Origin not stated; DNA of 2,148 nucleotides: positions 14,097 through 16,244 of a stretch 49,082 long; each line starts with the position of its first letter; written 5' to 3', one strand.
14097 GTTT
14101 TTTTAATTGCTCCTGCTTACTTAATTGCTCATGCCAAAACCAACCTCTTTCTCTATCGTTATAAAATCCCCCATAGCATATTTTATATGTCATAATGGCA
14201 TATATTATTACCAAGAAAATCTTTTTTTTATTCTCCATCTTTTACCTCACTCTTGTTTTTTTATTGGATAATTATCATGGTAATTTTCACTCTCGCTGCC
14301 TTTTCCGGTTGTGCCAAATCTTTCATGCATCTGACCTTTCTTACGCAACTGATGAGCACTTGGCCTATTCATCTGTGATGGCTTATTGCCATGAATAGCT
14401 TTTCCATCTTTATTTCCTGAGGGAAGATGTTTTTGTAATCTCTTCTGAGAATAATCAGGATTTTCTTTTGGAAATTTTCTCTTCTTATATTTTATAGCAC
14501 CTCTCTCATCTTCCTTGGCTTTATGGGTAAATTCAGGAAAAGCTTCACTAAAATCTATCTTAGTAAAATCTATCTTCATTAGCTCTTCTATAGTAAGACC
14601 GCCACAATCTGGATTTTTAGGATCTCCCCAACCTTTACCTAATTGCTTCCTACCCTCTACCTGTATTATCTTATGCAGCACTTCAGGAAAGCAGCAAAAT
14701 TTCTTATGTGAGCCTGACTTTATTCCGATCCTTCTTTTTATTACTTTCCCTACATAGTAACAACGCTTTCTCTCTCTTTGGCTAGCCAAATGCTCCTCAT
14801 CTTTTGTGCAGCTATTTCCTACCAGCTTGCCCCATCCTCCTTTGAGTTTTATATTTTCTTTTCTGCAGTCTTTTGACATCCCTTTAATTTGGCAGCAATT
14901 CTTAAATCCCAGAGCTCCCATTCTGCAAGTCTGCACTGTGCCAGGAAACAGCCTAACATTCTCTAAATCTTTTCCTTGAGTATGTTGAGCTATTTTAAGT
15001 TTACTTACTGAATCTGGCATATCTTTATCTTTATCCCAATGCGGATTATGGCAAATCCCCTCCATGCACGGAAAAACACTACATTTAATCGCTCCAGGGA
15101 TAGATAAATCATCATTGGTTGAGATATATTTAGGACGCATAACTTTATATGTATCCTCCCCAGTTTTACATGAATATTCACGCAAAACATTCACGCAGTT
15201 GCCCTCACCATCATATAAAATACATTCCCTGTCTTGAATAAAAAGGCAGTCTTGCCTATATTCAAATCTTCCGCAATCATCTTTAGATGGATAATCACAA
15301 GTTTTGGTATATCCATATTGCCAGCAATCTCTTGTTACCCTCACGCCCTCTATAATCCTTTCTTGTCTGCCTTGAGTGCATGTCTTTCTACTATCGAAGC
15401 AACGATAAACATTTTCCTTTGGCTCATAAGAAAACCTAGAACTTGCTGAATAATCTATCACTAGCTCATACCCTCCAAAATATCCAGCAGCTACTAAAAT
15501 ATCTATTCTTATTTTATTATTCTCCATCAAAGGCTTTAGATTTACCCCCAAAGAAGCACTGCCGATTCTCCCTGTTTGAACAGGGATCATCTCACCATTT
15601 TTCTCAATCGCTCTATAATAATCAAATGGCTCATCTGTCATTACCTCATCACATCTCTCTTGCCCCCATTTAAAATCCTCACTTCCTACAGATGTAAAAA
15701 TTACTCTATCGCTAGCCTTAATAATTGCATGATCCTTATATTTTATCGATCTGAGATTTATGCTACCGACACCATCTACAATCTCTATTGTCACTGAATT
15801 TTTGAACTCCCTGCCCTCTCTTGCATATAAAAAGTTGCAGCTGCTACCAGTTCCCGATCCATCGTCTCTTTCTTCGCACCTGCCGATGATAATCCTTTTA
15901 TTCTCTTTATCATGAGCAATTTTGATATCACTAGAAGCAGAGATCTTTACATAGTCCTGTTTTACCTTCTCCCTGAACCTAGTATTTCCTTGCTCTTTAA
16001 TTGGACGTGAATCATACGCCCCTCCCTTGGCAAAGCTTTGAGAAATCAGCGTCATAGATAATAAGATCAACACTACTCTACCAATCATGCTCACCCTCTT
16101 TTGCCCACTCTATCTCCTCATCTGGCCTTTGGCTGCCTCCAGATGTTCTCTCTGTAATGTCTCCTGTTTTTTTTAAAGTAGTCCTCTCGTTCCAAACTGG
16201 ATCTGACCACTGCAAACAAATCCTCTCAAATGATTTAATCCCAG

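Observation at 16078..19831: Four non-canonical genes inserted between trbC and traN of the F-type T4SS operon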

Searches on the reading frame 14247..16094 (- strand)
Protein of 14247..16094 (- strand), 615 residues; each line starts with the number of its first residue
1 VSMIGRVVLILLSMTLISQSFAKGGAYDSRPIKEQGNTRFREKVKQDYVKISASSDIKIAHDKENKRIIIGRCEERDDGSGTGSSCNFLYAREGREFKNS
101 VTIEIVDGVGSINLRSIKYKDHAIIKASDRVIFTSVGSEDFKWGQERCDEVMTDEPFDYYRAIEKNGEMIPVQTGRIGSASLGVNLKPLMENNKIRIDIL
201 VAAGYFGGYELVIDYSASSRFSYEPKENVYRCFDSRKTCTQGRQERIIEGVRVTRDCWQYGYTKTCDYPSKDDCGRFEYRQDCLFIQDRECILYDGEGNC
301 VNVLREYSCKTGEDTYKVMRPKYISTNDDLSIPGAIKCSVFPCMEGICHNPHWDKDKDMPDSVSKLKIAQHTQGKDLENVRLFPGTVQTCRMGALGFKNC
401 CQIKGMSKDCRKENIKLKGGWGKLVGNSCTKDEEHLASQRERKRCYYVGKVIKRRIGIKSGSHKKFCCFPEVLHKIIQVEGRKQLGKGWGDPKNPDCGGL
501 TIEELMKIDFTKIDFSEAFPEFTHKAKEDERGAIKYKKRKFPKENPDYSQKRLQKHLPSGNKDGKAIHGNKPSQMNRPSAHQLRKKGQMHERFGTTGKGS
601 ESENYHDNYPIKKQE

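Call 3: search_protein_families(library=pfam, proteins=[window:14247-16094:-], max_evalue=0.1)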
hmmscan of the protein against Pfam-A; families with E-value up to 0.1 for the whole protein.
window:14247-16094:- (615 aa): 1 family
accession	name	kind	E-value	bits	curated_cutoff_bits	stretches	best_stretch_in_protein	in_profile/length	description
PF06986.16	F_T4SS_TraN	-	2.8e-45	155.3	23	1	232-501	1-240/240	F-type Type IV secretion system, TraN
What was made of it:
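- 14247..16094 (-): traN, downstream boundary. PF06986, E 2.8e-45 (call 3).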

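Call 10: find_related_loci(query=window:14247-16094:-, collection=genome_contigs, flank=10000)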
Query window:14247-16094:- (615 aa) in genome_contigs; peptide patterns used: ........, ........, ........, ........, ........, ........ (x = any residue, [..] = any of these).
61 stretches matched a pattern, but none encodes a relative of the query by tblastn (E <= 1e-3).
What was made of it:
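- Tried and rejected: The first genome scan, with TraN, gave nothing (call 10).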

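Call 13: search_dna_similar(query=window:14247-16094:-, collection=plasmids, mode=protein, max_rows=25)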
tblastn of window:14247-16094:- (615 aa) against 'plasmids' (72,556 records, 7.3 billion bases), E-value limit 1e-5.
The search stops at 5000 records and this limit was reached: more records match than are counted here, and every count below describes the 5000 best-scoring records only.
Records with a match: at least 5000; places in all: 5062; records where one place covers at least 80% of the query: 0.
Best place of each record, by identity: <60% 5000.
By first word of the organism name: Escherichia 2771; Klebsiella 1358; Salmonella 370; Shigella 124; Citrobacter 46; Piscirickettsia 41; Serratia 40; Aeromonas 30; Enterobacter 29; Vibrio 27; and 39 more.
By predicted mobility (MOB-suite, as given by PLSDB): conjugative 4782; mobilizable 115; non-mobilizable 103.
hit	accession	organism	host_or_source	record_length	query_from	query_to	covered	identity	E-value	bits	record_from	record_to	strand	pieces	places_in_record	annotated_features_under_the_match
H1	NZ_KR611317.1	Rickettsia endosymbiont of Ixodes pacificus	-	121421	205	585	62%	34.9%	3e-55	210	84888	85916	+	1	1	traN: conjugal transfer protein TraN | traF: conjugal transfer protein TraF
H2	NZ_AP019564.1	Rickettsia asiatica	Ixodes ovatus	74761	205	583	62%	33.8%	2e-54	207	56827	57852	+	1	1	traN: conjugal transfer protein TraN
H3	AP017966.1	Candidatus Megaera polyxenophila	-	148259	206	526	52%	38.0%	2e-53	205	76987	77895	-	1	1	incF plasmid conjugative transfer protein TraN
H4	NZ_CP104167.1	Candidatus Megaera polyxenophila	Cryptomonas gyropyrenoidosa SAG ...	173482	206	525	52%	36.4%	2e-52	202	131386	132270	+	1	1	traN: conjugal transfer protein TraN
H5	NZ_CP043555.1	Vibrio cholerae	North Park Lake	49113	95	550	74%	25.1%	8e-23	111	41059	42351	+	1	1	conjugal transfer protein TraN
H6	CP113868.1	Candidatus Megaera polyxenophila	Euplotes woodruffi,mixed host and ...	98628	230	525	48%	37.8%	7e-55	209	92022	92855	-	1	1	Conjugal transfer protein TraN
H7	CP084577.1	Candidatus Megaira endosymbiont of Mesostigma viride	Mesostigma viride,algae ...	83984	230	525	48%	37.2%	8e-53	203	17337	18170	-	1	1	traN: conjugal transfer protein TraN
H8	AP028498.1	Serratia marcescens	-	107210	144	540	65%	26.5%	1e-24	117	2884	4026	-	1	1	conjugal transfer mating pair stabilization protein TraN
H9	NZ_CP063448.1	Novosphingobium sp. ES2-1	mixed culture,activated sludge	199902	232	590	58%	29.2%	3e-26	122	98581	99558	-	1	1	conjugal transfer protein TraN | traF: conjugal transfer protein TraF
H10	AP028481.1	Serratia marcescens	Homo sapiens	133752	144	540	65%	26.0%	7e-24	115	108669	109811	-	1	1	traN: conjugal transfer mating pair stabilization protein TraN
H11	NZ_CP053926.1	Serratia marcescens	Homo sapiens,platelet concentrate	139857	144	540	65%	25.1%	1e-20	104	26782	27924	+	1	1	conjugal transfer protein TraN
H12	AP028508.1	Serratia marcescens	-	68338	144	540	65%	25.1%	2e-20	103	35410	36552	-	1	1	traN: conjugal transfer mating pair stabilization protein TraN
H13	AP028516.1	Serratia marcescens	-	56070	144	540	65%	25.1%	3e-20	103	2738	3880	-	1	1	traN: conjugal transfer mating pair stabilization protein TraN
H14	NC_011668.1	Shewanella baltica OS223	-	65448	231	593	59%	27.2%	5e-24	115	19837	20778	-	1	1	traN: type-F conjugative transfer system mating-pair stabilization protein ... | traF: type-F conjugative transfer system pilin assembly protein TraF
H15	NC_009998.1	Shewanella baltica OS195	-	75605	231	593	59%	27.2%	8e-24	114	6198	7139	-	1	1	traN: type-F conjugative transfer system mating-pair stabilization protein ... | traF: type-F conjugative transfer system pilin assembly protein TraF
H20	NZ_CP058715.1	Escherichia coli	Manis javanica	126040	156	540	63%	24.9%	3e-25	119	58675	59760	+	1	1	traN: type-F conjugative transfer system mating-pair stabilization protein ...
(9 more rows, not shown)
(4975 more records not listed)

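Call 15: get_annotated_region(hit=H1, flank=9000)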
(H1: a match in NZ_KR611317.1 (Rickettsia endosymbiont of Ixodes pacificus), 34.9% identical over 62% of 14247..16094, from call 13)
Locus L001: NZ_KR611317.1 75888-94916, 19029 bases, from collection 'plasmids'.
description: Rickettsia endosymbiont of Ixodes pacificus strain Humboldt plasmid pREIP, complete sequence
organism: Rickettsia endosymbiont of Ixodes pacificus (NCBI taxid 1133329)
taxonomy: Bacteria; Pseudomonadota; Alphaproteobacteria; Rickettsiales; Rickettsiaceae; Rickettsia; Rickettsia endosymbiont of Ixodes pacificus
host: -; source: -; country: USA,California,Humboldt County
typing (MOB-suite, as given by PLSDB): conjugative; replicon rep_cluster_23; relaxase MOBQ; mating-pair formation MPF_F
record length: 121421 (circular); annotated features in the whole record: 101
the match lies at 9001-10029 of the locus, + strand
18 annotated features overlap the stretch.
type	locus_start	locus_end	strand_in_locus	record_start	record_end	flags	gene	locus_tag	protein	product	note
CDS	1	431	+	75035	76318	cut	-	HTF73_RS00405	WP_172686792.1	TraB/VirB10 family protein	-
CDS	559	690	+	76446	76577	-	-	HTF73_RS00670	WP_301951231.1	hypothetical protein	-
CDS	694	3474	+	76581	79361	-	-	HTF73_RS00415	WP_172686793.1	TraC family protein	-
CDS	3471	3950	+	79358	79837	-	-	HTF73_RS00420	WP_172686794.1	hypothetical protein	-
CDS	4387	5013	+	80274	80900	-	-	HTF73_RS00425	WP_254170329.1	conjugal transfer protein TraW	-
CDS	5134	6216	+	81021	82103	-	-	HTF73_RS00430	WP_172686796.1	PDDEXK nuclease domain-containing protein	-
CDS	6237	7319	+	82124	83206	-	traU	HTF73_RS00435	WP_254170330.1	conjugal transfer pilus assembly protein TraU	-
CDS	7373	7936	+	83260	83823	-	trbC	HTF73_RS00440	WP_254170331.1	type-F conjugative transfer system pilin assembly protein TrbC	-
CDS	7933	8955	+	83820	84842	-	-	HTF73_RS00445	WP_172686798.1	hypothetical protein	-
CDS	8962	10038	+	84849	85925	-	traN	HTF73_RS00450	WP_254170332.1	conjugal transfer protein TraN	-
CDS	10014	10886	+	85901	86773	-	traF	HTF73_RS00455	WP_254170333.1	conjugal transfer protein TraF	-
CDS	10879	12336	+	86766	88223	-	-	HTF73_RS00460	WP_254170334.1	conjugal transfer protein TraH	-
CDS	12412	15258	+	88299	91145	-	-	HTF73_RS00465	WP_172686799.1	conjugal transfer protein TraG N-terminal domain-containing protein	-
CDS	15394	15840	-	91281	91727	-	-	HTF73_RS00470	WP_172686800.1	hypothetical protein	-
CDS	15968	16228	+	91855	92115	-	-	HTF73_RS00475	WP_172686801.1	transglycosylase SLT domain-containing protein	-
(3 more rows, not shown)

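Call 16: get_annotated_region(hit=H3, flank=9000)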
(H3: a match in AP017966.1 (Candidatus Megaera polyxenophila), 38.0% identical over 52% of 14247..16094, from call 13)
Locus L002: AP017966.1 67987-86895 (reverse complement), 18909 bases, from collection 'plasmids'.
description: Candidatus Megaera polyxenophila plasmid pPCS148 DNA, complete sequence, strain: PCS
organism: Candidatus Megaera polyxenophila (NCBI taxid 988779)
taxonomy: Bacteria; Pseudomonadota; Alphaproteobacteria; Rickettsiales; Rickettsiaceae; Candidatus Megaera; Candidatus Megaera polyxenophila
host: -; source: -; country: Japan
typing (MOB-suite, as given by PLSDB): non-mobilizable
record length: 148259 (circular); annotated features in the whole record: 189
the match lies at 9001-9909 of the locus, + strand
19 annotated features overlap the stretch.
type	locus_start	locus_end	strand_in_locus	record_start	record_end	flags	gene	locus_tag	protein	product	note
CDS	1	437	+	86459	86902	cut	-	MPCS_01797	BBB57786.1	hypothetical protein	-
CDS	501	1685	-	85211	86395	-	-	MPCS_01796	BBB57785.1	integrase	-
CDS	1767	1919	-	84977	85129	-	-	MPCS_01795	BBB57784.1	hypothetical protein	-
CDS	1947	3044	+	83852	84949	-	-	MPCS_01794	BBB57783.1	sex pilus assembly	-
CDS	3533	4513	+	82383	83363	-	-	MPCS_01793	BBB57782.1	group II intron reverse transcriptase/maturase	-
CDS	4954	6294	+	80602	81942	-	-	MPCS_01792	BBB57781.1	group II intron reverse transcriptase/maturase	-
CDS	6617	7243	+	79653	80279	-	-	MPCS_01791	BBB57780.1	group II intron reverse transcriptase/maturase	-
CDS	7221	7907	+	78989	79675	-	-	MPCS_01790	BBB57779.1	type-F conjugative transfer system pilin assembly protein TrbC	-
CDS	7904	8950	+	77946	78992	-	-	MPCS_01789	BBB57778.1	hypothetical protein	-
CDS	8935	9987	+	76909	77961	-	-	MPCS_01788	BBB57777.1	incF plasmid conjugative transfer protein TraN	-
CDS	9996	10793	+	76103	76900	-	-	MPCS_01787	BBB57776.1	conjugal transfer protein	-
CDS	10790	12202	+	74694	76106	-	-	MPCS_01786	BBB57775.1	conjugal transfer protein TraH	-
CDS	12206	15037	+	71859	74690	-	-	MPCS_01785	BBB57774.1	conjugal transfer protein TraG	-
CDS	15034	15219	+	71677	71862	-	-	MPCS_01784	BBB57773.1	hypothetical protein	-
CDS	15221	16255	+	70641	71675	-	-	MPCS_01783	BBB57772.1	lytic transglycosylase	-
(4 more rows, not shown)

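Call 39: get_annotated_region(hit=H20, flank=3000)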
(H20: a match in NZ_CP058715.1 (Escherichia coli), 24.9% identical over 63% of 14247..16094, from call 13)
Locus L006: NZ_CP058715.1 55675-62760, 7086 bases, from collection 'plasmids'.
description: Escherichia coli strain M172-1 plasmid pM172-1.1, complete sequence
organism: Escherichia coli (NCBI taxid 562)
taxonomy: Bacteria; Pseudomonadota; Gammaproteobacteria; Enterobacterales; Enterobacteriaceae; Escherichia; Escherichia coli
host: -; source: Manis javanica; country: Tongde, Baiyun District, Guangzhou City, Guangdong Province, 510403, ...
typing (MOB-suite, as given by PLSDB): conjugative; replicon IncFIA; relaxase MOBF; mating-pair formation MPF_F
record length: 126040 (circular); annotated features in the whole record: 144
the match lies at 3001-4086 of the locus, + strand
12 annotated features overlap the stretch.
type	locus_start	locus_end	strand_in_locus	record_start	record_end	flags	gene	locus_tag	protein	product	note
CDS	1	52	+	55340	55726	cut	trbI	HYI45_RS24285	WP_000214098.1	type-F conjugative transfer system protein TrbI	-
CDS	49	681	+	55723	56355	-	traW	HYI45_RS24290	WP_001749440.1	type-F conjugative transfer system protein TraW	-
CDS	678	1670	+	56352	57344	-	traU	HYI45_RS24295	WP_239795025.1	conjugal transfer pilus assembly protein TraU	-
CDS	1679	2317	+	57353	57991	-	trbC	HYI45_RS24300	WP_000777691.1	type-F conjugative transfer system pilin assembly protein TrbC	-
CDS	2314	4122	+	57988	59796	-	traN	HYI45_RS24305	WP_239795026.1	type-F conjugative transfer system mating-pair stabilization protein TraN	-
CDS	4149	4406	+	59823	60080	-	-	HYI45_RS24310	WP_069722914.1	conjugal transfer protein TrbE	-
CDS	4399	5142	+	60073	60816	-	traF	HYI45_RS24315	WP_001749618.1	type-F conjugative transfer system pilin assembly protein TraF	-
CDS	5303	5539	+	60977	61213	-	traQ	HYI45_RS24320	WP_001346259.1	type-F conjugative transfer system pilin chaperone TraQ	-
CDS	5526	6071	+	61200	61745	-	trbB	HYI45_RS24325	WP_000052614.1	type-F conjugative transfer system pilin assembly thiol-disulfide isomerase TrbB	-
CDS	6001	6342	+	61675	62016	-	trbJ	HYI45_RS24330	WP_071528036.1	P-type conjugative transfer protein TrbJ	-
CDS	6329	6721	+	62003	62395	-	trbF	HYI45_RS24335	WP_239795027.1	F-type conjugal transfer protein TrbF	-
CDS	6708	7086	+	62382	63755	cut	traH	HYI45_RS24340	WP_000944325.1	conjugal transfer pilus assembly protein TraH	-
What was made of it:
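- Closest known: F-plasmid trbC-traN region. Different: In F, traN follows trbC directly (call 39).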
